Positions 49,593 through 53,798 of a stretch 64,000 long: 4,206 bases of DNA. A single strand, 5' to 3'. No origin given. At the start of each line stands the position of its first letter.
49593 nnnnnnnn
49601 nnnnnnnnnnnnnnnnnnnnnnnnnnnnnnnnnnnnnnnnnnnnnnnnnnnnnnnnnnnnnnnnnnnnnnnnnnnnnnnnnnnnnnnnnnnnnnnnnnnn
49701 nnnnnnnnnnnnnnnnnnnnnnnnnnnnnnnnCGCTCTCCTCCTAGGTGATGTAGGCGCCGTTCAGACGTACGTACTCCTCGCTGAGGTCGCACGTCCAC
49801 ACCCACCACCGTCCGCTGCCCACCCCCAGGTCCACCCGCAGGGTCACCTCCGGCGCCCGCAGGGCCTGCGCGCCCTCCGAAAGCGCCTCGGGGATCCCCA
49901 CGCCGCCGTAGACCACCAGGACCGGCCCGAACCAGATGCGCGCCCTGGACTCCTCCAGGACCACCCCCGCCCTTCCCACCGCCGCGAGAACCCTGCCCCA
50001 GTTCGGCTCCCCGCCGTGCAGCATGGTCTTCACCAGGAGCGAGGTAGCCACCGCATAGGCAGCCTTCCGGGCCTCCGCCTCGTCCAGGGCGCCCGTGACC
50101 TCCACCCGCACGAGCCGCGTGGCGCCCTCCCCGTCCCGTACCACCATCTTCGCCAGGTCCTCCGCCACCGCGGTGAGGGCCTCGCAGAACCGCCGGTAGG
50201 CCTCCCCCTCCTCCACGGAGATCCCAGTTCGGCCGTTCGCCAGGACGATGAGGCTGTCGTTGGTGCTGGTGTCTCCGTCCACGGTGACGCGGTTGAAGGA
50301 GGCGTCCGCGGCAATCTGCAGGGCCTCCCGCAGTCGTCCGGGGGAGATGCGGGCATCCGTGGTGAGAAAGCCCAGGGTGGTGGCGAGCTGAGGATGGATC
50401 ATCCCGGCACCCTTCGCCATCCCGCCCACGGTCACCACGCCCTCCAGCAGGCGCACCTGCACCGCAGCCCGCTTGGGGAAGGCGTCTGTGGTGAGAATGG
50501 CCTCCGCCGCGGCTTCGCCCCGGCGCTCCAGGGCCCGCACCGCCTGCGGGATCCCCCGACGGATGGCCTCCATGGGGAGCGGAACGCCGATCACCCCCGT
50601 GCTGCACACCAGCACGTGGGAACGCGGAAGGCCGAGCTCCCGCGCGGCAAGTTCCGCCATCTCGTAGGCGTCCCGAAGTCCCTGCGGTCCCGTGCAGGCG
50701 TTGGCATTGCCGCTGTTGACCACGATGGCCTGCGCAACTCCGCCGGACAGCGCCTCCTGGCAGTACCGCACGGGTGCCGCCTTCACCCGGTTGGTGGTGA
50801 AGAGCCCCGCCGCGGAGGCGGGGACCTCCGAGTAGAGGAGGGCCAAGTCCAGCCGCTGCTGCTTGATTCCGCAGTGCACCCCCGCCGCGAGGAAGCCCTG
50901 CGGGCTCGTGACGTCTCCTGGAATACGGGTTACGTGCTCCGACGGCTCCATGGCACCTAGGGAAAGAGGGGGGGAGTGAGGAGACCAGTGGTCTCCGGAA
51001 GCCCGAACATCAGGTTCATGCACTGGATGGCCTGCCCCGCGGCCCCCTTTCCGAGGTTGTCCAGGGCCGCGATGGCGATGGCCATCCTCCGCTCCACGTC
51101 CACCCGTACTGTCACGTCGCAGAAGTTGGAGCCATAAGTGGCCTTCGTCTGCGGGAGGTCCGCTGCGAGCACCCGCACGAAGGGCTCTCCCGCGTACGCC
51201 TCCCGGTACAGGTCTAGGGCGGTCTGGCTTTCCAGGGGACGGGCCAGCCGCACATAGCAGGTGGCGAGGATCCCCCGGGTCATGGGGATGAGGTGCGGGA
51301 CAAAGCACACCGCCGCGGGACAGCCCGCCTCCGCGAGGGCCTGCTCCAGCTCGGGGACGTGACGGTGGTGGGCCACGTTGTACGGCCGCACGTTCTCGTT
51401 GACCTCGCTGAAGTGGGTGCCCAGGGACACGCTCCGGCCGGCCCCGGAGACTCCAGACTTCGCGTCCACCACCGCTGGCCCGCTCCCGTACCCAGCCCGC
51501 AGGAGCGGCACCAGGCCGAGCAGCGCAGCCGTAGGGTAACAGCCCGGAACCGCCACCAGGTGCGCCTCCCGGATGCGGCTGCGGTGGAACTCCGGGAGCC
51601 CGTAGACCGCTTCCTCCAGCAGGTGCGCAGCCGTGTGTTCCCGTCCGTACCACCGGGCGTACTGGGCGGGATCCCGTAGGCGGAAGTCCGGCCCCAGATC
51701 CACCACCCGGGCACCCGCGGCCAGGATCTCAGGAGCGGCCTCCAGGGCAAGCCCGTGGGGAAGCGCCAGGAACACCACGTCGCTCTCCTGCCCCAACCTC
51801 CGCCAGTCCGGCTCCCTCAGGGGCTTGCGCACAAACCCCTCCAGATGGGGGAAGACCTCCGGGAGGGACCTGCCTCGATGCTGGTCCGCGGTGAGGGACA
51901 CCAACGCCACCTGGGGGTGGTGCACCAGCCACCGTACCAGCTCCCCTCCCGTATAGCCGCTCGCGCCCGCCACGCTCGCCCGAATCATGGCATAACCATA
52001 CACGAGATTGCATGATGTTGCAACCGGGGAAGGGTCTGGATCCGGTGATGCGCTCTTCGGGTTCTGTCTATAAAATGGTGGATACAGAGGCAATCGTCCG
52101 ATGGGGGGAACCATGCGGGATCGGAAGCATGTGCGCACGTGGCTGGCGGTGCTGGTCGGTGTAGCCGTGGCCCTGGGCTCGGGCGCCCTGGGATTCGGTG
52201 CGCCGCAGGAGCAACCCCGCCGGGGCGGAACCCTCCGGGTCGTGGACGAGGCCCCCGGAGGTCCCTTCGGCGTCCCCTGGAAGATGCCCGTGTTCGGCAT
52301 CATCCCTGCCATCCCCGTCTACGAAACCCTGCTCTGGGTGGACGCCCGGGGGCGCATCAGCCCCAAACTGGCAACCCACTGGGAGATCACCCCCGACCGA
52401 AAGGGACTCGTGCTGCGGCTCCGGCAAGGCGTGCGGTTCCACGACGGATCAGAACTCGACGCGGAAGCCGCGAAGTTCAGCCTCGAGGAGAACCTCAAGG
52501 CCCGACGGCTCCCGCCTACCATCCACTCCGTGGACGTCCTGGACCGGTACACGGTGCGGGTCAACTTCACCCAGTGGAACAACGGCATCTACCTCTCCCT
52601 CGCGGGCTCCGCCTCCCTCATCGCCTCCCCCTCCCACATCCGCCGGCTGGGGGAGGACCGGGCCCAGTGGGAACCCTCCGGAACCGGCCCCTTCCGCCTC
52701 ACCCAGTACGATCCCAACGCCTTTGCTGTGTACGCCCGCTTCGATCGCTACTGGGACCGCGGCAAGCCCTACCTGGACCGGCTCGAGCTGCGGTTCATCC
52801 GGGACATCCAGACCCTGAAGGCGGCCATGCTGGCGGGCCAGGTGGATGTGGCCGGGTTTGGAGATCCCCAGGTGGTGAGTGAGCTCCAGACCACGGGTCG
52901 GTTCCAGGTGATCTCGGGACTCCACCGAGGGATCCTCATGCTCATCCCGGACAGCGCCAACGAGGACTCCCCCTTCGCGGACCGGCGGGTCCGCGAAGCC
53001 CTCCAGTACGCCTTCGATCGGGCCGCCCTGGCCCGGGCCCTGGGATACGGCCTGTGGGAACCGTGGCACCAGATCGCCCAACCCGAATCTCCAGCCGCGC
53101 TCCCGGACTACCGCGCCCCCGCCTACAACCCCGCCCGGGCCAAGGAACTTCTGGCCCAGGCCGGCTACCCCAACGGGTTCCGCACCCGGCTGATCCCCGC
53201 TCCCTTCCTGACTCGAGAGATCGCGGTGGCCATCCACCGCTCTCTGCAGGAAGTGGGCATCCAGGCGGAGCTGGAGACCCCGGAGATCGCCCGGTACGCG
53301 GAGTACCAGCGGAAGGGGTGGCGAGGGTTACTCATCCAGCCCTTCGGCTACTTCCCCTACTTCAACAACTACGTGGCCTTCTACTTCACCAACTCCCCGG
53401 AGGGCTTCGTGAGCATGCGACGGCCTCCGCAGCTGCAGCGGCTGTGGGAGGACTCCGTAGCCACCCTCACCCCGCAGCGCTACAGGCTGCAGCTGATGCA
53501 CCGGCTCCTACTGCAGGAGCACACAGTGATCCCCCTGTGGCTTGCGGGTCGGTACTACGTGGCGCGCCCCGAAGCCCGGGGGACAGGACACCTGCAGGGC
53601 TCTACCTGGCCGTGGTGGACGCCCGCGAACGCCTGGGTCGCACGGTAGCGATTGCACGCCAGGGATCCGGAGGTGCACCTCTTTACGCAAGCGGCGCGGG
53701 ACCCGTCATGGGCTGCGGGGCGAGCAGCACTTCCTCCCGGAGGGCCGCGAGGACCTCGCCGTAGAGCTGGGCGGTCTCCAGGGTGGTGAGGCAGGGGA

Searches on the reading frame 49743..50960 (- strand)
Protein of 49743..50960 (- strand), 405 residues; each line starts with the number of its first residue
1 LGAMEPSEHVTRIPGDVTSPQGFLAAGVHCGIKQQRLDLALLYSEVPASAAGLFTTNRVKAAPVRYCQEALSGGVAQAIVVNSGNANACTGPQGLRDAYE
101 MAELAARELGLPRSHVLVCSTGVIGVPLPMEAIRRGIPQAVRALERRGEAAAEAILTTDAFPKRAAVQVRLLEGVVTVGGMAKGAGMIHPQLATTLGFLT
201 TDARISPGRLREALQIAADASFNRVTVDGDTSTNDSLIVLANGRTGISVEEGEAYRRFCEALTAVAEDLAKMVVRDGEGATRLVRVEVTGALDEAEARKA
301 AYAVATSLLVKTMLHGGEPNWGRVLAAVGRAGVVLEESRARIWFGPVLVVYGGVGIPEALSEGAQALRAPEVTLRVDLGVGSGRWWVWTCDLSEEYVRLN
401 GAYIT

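Call 89: search_protein_families(library=pfam, proteins=[window:49743-50960:-], max_evalue=0.00001)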
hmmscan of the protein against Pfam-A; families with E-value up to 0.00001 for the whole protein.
window:49743-50960:- (405 aa): 1 family
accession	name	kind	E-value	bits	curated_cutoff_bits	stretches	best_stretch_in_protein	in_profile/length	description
PF01960.23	ArgJ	-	4.1e-148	493.6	32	1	25-405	2-377/377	ArgJ family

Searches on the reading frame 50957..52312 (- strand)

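Call 41: search_protein_families(library=pfam, proteins=[window:50957-52312:-], max_evalue=0.00001)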
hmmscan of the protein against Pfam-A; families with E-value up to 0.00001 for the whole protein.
window:50957-52312:- (451 aa): 3 families
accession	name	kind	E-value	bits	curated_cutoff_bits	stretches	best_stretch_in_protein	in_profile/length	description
PF22698.1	Semialdhyde_dhC_1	-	8.8e-56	188.7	27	1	258-419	1-165/165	Semialdehyde dehydrogenase, dimerisation domain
PF01118.30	Semialdhyde_dh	-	1.4e-26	93.7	26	1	112-249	2-120/121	Semialdehyde dehydrogenase, NAD binding domain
PF02774.23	Semialdhyde_dhC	-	1.7e-20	74.4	26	1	269-420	3-182/184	Semialdehyde dehydrogenase, dimerisation domain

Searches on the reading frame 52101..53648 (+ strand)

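Call 7: search_protein_families(library=ncbifam, proteins=[window:52101-53648:+])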
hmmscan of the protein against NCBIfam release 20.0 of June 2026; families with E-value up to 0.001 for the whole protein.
window:52101-53648:+ (515 aa): 11 families
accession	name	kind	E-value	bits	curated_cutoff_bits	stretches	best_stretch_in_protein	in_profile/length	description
NF011942.0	PRK15413.1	equivalog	1.6e-38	132.6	594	1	73-393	58-382/512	glutathione ABC transporter substrate-binding protein GsiB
TIGR02294.1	nickel_nikA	equivalog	2.4e-34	118.7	393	1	73-358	35-329/501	nickel ABC transporter substrate-binding protein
NF045468.1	Opp5A_nikA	equivalog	1.4e-32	112.8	600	1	73-357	44-319/488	nickel ABC transporter substrate-binding protein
NF047575.1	opine_bind_CntA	exception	4.2e-29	101.5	800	1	73-357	65-361/535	staphylopine-dependent metal ABC transporter substrate-binding lipoprotein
NF045467.1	Opp4A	equivalog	6.2e-28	97.3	650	2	140-357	152-381/556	oligopeptide ABC transporter substrate-binding protein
NF043070.1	DppA_dipep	equivalog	6.9e-24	84.3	1005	1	137-406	148-424/535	dipeptide ABC transporter periplasmic-binding protein DppA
NF011689.0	PRK15109.1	equivalog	3.5e-18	65.6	560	1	137-358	153-375/547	ABC transporter substrate-binding protein SapA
TIGR04028.1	SBP_KPN_01854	hypoth_equivalog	7.3e-13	47.9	468.5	1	76-359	33-334/509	TIGR04028 family ABC transporter substrate-binding protein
NF007287.0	PRK09755.1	equivalog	3.8e-11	42.5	1098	1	72-123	62-113/535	ABC transporter substrate-binding protein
NF010149.0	PRK13626.1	equivalog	6.2e-08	31.7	476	1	82-242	160-313/552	HTH-type transcriptional regulator SgrR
NF011684.0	PRK15104.1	equivalog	3.4e-07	29.3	947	1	139-397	157-424/543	oligopeptide ABC transporter substrate-binding protein OppA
